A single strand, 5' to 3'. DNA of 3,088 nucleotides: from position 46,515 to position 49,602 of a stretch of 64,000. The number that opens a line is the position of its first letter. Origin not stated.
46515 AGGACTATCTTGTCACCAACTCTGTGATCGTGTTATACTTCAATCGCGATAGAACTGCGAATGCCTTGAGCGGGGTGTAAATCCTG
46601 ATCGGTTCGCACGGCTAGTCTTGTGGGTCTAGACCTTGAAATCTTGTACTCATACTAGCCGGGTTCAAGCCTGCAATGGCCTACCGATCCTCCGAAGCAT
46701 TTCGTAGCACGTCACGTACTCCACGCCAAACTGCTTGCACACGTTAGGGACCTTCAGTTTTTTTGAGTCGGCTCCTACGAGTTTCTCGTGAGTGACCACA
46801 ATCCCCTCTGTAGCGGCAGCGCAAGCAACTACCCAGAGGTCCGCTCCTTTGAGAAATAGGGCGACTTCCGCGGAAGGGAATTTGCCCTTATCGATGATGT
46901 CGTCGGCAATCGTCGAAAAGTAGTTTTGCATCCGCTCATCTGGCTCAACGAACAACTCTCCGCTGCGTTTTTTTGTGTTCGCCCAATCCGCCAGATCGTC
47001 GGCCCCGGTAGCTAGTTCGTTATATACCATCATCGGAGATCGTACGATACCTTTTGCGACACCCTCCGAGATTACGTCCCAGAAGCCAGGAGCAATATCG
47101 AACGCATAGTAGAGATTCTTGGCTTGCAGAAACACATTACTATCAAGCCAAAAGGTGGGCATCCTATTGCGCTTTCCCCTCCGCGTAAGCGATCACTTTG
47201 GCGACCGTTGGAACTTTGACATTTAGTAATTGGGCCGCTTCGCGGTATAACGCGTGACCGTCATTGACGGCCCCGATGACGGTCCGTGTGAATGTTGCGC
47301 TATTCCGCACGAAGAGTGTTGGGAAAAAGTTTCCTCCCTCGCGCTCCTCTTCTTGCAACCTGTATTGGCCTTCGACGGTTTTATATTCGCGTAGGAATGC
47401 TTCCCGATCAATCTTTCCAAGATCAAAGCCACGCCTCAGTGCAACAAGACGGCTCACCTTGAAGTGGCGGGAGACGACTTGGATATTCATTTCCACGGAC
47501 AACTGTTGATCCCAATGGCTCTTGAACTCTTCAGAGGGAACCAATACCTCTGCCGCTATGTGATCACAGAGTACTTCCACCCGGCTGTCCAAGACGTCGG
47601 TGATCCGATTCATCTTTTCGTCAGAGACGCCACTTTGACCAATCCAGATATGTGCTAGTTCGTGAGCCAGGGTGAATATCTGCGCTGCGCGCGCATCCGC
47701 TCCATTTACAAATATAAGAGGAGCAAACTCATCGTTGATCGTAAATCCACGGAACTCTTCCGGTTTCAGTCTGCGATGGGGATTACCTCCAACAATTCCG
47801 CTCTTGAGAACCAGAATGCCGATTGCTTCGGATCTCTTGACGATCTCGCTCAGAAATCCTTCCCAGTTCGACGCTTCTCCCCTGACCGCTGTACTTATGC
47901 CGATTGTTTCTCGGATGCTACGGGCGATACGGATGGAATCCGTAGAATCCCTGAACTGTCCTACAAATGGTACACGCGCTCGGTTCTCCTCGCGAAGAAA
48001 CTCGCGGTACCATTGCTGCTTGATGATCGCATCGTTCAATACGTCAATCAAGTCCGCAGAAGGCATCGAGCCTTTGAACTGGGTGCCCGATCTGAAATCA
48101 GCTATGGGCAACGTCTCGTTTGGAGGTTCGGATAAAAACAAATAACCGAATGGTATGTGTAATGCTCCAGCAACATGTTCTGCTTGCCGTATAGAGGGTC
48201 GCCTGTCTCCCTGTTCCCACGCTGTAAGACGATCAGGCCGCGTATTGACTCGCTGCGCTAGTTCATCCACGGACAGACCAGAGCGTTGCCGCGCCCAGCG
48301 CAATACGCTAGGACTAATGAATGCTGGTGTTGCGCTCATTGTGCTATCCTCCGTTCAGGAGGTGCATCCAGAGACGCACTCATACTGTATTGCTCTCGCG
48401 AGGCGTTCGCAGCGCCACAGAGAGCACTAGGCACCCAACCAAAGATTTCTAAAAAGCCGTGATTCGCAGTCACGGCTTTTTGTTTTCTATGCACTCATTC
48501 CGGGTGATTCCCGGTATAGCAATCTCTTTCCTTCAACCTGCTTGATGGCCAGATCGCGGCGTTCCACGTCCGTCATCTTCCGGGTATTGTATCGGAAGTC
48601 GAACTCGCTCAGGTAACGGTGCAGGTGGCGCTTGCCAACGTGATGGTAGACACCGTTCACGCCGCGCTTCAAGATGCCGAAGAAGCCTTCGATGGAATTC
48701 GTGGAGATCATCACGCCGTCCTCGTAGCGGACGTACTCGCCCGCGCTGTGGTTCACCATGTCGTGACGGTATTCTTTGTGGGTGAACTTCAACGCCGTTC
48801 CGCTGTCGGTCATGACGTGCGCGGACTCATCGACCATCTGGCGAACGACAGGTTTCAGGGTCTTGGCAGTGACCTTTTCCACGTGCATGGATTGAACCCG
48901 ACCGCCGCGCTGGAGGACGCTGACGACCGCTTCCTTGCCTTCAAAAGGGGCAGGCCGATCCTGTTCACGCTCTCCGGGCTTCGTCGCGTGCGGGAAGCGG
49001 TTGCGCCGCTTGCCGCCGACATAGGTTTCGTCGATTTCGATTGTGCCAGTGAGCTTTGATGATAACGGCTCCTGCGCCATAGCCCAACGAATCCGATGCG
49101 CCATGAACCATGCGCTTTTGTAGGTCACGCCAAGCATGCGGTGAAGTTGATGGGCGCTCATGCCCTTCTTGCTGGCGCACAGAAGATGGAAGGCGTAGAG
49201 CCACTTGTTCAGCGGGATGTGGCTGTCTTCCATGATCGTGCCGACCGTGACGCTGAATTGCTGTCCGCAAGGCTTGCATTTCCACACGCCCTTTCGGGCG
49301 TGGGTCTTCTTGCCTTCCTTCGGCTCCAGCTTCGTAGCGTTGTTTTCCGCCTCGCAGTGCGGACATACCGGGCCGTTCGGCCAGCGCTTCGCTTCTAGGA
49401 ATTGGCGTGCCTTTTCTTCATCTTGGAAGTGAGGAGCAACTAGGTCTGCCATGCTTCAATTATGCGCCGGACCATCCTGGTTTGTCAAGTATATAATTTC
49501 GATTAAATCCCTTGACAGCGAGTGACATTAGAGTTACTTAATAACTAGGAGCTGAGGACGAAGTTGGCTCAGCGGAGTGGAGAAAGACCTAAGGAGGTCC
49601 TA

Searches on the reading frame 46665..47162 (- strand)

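Call 76: search_protein_families(library=pfam, proteins=[window:46665-47162:-], max_evalue=0.00001)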
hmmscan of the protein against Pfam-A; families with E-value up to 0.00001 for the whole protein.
window:46665-47162:- (165 aa): 1 family
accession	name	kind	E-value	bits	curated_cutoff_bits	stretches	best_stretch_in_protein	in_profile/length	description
PF14367.12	DUF4411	-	4.5e-42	144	23.5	1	4-159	1-155/159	Domain of unknown function (DUF4411)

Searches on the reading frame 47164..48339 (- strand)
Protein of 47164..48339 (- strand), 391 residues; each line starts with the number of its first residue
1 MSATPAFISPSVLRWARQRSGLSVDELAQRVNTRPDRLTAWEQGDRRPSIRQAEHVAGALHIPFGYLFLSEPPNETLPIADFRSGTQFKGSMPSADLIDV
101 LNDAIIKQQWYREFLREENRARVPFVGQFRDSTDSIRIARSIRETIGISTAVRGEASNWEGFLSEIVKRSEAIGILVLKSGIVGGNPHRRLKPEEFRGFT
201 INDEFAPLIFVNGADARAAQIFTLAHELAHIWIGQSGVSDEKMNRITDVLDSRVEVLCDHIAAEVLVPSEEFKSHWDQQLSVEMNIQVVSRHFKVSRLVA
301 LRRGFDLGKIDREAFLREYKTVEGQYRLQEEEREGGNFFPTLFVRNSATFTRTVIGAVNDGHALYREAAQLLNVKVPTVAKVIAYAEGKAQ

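Call 76: search_protein_families(library=pfam, proteins=[window:47164-48339:-], max_evalue=0.00001)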
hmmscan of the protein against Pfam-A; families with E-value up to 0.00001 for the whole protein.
window:47164-48339:- (391 aa): 3 families
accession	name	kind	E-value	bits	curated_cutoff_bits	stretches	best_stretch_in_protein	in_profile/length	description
PF06114.19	Peptidase_M78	-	1.7e-12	47.7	22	1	193-303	15-121/123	IrrE N-terminal-like domain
PF01381.28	HTH_3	-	4.5e-09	36.6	23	1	13-67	1-55/55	Helix-turn-helix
PF13560.12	HTH_31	-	1.2e-07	32.3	27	1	13-57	6-51/64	Helix-turn-helix domain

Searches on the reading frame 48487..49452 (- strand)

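Call 76: search_protein_families(library=pfam, proteins=[window:48487-49452:-], max_evalue=0.00001)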
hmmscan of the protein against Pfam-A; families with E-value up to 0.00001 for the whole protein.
window:48487-49452:- (321 aa): 2 families
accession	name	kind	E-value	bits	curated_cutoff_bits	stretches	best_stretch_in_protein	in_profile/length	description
PF12762.13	DDE_Tnp_IS1595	-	2.2e-34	119.1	27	1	133-289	1-153/153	ISXO2-like transposase domain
PF12760.12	Zn_ribbon_IS1595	-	1.1e-11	45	25.4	1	11-65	2-46/46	Transposase zinc-ribbon domain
